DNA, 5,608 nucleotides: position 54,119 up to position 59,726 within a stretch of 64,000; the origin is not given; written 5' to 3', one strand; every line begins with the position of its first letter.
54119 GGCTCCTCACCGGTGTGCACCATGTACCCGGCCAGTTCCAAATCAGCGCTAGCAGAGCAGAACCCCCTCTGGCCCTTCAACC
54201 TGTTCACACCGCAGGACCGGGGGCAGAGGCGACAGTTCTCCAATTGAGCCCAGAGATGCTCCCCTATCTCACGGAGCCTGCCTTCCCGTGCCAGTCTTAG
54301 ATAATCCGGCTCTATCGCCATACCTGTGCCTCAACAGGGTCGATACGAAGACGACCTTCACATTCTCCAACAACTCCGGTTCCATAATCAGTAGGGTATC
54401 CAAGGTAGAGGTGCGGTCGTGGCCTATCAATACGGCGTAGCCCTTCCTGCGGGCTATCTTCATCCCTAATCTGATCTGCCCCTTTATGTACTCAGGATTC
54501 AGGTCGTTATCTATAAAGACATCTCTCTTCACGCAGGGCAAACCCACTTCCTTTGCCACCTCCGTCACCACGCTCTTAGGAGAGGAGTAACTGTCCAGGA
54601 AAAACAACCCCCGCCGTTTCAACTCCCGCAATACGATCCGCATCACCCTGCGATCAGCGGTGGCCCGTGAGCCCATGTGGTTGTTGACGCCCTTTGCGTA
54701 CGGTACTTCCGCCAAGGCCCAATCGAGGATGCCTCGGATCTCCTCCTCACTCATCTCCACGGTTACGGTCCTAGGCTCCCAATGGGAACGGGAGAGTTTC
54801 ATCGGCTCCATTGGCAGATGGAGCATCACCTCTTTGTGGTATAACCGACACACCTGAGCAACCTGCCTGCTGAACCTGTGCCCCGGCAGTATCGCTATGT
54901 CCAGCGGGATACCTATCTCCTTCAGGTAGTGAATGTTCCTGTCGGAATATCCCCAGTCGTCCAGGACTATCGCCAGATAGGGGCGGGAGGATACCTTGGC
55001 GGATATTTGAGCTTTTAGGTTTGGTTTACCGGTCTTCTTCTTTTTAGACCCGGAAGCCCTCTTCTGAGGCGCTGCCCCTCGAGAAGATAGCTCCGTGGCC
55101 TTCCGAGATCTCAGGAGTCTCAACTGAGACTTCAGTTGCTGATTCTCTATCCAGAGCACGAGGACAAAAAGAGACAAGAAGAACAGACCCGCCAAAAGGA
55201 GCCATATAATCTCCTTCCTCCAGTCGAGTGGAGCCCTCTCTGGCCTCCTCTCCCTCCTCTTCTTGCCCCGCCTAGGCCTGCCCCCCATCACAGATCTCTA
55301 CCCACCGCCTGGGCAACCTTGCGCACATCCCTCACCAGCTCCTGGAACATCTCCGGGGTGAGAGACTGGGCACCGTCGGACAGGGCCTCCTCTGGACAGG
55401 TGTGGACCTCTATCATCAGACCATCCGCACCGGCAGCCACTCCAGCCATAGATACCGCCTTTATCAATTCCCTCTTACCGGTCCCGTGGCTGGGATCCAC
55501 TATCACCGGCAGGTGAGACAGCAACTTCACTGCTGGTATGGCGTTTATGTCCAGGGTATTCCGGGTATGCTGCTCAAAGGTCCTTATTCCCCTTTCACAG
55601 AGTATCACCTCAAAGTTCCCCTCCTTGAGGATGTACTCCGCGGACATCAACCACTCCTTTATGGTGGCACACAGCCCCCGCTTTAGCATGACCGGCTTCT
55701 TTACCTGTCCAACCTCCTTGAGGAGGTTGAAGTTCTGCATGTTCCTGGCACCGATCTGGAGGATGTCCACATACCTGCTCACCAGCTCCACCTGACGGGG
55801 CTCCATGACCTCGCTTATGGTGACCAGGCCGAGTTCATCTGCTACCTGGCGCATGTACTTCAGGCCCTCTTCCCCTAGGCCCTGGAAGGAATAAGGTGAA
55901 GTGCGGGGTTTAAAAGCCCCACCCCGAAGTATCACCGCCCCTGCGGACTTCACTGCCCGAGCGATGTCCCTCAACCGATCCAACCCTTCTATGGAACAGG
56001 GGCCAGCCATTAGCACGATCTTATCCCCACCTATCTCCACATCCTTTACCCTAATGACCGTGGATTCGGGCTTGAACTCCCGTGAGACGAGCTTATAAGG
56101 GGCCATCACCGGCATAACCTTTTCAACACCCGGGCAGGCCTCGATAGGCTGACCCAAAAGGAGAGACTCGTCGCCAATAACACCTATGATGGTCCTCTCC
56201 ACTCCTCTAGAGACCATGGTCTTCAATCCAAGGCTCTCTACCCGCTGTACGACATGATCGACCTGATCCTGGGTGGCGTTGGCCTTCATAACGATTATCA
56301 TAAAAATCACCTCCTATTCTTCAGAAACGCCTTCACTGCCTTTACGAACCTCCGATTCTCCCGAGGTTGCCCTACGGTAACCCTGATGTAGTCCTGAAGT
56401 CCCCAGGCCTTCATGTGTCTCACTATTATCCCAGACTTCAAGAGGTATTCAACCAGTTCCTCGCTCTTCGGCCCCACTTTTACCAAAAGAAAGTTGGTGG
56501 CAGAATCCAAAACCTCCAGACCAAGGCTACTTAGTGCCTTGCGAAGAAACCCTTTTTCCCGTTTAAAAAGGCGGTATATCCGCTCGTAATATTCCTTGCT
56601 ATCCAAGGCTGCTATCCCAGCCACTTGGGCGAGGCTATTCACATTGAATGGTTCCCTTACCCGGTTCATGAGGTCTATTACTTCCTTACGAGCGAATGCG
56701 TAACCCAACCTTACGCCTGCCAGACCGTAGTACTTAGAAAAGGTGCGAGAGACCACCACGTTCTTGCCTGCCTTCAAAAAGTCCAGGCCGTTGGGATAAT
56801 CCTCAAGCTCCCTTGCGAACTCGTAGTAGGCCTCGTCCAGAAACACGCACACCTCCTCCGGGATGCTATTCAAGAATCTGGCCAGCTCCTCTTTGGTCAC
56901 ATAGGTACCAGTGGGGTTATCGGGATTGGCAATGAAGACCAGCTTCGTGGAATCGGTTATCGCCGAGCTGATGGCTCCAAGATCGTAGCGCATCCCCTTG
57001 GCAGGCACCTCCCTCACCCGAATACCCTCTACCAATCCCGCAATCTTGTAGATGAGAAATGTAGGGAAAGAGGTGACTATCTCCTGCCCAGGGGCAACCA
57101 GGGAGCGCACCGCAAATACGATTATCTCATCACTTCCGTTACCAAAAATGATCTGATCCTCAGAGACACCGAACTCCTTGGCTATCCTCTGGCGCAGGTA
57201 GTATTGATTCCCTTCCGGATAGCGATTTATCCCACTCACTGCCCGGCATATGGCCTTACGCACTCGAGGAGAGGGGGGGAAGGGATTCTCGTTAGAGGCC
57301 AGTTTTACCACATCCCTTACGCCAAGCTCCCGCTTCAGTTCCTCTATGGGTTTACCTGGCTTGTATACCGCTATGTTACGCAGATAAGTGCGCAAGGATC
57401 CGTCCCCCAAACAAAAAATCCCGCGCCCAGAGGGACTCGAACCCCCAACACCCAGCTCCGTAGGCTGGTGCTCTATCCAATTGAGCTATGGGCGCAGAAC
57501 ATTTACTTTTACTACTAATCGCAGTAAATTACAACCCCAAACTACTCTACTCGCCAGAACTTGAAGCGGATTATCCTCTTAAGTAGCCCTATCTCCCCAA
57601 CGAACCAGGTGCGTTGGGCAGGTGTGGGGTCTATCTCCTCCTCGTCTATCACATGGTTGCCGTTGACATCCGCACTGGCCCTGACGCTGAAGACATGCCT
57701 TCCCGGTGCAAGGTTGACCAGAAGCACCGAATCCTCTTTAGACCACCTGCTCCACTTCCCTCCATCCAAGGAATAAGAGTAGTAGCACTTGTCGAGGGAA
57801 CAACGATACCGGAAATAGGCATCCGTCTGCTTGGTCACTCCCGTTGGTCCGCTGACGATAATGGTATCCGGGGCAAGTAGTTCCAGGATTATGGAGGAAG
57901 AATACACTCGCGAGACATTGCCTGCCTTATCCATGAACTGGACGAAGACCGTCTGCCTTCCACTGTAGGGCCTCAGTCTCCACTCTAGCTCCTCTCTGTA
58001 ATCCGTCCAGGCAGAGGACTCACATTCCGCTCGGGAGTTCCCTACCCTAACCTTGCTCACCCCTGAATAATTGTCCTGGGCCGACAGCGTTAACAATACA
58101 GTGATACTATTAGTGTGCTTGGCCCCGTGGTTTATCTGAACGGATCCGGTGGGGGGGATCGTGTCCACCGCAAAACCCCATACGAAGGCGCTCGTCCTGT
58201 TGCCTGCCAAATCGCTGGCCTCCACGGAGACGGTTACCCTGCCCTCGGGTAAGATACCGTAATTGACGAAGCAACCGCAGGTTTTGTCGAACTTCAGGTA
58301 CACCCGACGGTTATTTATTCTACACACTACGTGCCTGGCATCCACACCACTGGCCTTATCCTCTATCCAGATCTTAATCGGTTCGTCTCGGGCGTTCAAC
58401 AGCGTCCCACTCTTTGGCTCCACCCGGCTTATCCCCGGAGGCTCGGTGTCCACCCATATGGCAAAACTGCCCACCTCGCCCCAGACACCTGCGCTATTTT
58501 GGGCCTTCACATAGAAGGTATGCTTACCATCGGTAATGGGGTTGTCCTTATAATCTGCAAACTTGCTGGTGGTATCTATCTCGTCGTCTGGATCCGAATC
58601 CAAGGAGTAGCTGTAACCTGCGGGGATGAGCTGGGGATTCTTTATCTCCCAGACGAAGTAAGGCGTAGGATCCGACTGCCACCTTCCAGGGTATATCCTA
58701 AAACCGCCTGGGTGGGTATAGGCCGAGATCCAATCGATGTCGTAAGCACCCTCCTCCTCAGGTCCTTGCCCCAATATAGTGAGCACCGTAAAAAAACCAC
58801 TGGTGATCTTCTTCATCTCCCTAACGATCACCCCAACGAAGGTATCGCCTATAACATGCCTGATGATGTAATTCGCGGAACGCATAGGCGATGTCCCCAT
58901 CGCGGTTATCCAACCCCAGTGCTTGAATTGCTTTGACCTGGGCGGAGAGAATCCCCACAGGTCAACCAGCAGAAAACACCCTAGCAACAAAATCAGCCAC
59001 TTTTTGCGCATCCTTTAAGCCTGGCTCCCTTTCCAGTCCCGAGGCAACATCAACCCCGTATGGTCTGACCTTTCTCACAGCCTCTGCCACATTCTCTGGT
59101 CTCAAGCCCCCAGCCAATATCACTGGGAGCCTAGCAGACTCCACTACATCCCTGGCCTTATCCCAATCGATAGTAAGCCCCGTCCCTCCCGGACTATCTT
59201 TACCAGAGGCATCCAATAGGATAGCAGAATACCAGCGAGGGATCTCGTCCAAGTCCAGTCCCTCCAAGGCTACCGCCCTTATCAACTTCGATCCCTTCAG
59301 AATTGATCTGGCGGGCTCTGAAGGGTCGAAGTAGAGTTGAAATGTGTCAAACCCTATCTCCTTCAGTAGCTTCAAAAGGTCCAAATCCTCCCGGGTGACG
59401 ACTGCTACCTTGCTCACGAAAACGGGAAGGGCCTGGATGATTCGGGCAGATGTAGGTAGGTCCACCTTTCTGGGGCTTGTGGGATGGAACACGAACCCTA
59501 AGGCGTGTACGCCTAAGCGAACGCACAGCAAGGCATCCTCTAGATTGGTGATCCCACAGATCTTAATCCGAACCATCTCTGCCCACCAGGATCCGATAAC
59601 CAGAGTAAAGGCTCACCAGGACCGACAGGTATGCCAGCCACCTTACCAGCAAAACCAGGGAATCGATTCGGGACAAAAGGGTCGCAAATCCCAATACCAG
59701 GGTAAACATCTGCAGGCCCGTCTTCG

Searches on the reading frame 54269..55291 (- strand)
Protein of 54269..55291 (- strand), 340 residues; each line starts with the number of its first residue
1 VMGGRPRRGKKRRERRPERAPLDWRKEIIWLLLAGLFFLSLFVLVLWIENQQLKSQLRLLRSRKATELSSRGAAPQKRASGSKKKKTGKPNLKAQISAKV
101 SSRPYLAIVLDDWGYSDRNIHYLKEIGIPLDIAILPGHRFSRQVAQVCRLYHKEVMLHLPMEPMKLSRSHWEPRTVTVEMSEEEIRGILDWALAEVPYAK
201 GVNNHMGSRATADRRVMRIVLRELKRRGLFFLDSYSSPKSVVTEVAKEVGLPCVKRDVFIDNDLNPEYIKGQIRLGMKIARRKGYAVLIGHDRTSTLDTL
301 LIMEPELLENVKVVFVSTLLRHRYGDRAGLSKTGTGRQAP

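Call 9: search_protein_families(library=ncbifam, proteins=[window:54269-55291:-], max_evalue=1e-15)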
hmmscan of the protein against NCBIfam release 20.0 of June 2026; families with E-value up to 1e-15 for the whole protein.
window:54269-55291:- (340 aa): 0 families

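Call 29: search_protein_families(library=pfam, proteins=[window:54269-55291:-], max_evalue=0.00001)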
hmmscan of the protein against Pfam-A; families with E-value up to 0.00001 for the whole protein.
window:54269-55291:- (340 aa): 1 family
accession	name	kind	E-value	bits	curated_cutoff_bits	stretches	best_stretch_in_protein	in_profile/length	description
PF04748.18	Polysacc_deac_2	-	9.3e-69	231.2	27.5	1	108-320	1-212/212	Divergent polysaccharide deacetylase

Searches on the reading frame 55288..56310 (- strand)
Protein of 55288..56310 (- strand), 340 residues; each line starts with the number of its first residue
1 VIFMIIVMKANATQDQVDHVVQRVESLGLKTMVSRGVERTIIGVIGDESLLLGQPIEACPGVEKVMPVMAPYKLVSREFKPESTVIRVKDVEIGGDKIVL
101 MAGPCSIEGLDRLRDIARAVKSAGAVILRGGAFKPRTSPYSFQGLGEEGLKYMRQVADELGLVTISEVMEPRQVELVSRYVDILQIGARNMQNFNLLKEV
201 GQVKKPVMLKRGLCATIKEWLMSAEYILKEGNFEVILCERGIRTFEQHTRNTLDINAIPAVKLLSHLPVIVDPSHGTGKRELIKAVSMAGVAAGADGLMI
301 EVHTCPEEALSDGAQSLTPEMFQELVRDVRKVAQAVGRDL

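Call 9: search_protein_families(library=ncbifam, proteins=[window:55288-56310:-], max_evalue=1e-15)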
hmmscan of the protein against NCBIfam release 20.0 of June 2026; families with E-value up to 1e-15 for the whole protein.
window:55288-56310:- (340 aa): 8 families
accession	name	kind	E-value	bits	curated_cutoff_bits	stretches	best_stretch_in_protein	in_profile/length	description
NF006421.0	PRK08673.1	subfamily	3.8e-156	519.5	335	1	4-339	1-336/338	3-deoxy-7-phosphoheptulonate synthase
TIGR01361.1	DAHP_synth_Bsub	equivalog_domain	2.4e-124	413.9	267.75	1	74-331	2-259/260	3-deoxy-7-phosphoheptulonate synthase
NF009933.0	PRK13396.1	subfamily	1.2e-116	389.6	486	1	4-338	1-343/352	3-deoxy-7-phosphoheptulonate synthase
NF041229.1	BagF_FevY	exception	8.2e-113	377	700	1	8-331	1-324/340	phospho-2-dehydro-3-deoxyheptonate aldolase BagF/FevY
NF009239.0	PRK12595.1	equivalog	6.7e-112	374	279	1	74-335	95-356/360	bifunctional 3-deoxy-7-phosphoheptulonate synthase/chorismate mutase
TIGR01362.1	KDO8P_synth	equivalog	1.2e-35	122.9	314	1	97-335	2-255/258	3-deoxy-8-phosphooctulonate synthase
NF003543.0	PRK05198.1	equivalog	8.1e-35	120.2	242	1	85-336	4-271/273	3-deoxy-8-phosphooctulonate synthase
NF009109.0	PRK12457.1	equivalog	1.1e-18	67.6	457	1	136-336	61-272/281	3-deoxy-8-phosphooctulonate synthase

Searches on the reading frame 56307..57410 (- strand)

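Call 9: search_protein_families(library=ncbifam, proteins=[window:56307-57410:-], max_evalue=1e-15)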
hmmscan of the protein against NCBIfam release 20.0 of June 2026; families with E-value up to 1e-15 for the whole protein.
window:56307-57410:- (367 aa): 42 families (the best 25 are shown)
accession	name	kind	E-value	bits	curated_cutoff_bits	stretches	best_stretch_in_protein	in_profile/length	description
TIGR01141.1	hisC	equivalog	4e-107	358.1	276.55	1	8-360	2-347/349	histidinol-phosphate transaminase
NF003496.0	PRK05166.1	equivalog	2.4e-97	326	540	1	6-362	10-369/373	histidinol-phosphate transaminase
NF002878.0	PRK03321.1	subfamily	1.5e-94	316.7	374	1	5-364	4-350/352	histidinol-phosphate transaminase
NF006014.0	PRK08153.1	equivalog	5.6e-66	222.9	510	1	24-365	25-366/370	pyridoxal phosphate-dependent aminotransferase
TIGR01140.1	L_thr_O3P_dcar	equivalog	2.6e-62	210.8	290.55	1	31-359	16-330/331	threonine-phosphate decarboxylase CobD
NF002877.0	PRK03317.1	equivalog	7.4e-61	206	409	1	35-365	34-369/374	histidinol-phosphate transaminase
NF002726.0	PRK02610.1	equivalog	3.7e-56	190.7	391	1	7-365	6-371/374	histidinol-phosphate transaminase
NF006580.0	PRK09105.1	subfamily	7e-55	186.4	444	1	33-364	47-372/375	pyridoxal phosphate-dependent aminotransferase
NF051461.1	pyoverd_PtaA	equivalog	5e-49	166.9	500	1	32-359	34-356/359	pyoverdine biosynthesis transaminase PtaA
NF041364.1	GntC_guanitoxin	equivalog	5.8e-40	137.3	415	1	71-360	41-351/356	guanitoxin biosynthesis PLP-dependent (S)-gamma-hydroxy-L-arginine cyclodehydratase GntC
NF004870.0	PRK06225.1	equivalog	1.1e-38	133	351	1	27-359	23-370/380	pyridoxal phosphate-dependent aminotransferase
NF006225.0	PRK08354.1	equivalog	5.8e-37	127.7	288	1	39-362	21-315/318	putative aminotransferase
NF005915.1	PRK07908.1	equivalog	4.9e-33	114.9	360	1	33-359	13-331/332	Rv2231c family histidinol phosphate aminotransferase CobC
TIGR03540.1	DapC_direct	equivalog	1.9e-29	102.8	593.25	1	33-359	30-377/383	LL-diaminopimelate aminotransferase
NF053748.1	bifunc_CobBC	exception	3.2e-29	101.9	950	1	34-359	482-796/797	bifunctional hydrogenobyrinic acid a,c-diamide synthase/histidinol phosphate aminotransferase CobBC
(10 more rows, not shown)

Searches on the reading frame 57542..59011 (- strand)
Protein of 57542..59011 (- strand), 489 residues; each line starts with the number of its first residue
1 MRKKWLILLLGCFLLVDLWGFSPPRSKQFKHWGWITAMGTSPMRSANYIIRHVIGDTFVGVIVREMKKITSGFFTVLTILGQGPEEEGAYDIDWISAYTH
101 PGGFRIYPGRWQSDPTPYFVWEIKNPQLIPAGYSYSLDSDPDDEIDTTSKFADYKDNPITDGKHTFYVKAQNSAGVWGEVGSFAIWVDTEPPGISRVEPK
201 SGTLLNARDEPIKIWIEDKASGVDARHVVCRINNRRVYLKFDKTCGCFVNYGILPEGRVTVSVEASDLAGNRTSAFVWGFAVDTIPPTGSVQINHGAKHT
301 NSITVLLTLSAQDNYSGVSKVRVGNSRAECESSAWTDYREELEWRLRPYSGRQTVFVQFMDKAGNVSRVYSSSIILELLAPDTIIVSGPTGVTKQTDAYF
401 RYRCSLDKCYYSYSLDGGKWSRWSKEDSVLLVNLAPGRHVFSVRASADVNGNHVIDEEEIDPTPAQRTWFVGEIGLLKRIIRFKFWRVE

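Call 9: search_protein_families(library=ncbifam, proteins=[window:57542-59011:-], max_evalue=1e-15)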
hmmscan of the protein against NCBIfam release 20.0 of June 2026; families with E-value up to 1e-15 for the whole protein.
window:57542-59011:- (489 aa): 0 families

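Call 29: search_protein_families(library=pfam, proteins=[window:57542-59011:-], max_evalue=0.00001)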
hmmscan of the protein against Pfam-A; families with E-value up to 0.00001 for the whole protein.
window:57542-59011:- (489 aa): 1 family
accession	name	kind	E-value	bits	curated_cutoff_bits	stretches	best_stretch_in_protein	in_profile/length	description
PF19077.6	Big_13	-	1.1e-07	32.6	27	0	250-284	68-102/102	Bacterial Ig-like domain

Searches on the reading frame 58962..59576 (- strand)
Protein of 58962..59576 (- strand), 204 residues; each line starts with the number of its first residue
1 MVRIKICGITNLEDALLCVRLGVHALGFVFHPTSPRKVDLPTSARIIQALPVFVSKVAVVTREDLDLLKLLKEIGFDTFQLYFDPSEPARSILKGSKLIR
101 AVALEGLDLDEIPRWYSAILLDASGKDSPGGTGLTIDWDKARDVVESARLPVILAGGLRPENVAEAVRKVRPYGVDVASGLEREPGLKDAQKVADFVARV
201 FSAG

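Call 29: search_protein_families(library=pfam, proteins=[window:58962-59576:-], max_evalue=0.00001)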
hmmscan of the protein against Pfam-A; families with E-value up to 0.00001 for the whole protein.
window:58962-59576:- (204 aa): 1 family
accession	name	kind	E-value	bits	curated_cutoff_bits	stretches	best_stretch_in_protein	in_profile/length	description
PF00697.28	PRAI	-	6e-31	108.1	22.7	1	4-198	1-192/193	N-(5'phosphoribosyl)anthranilate (PRA) isomerase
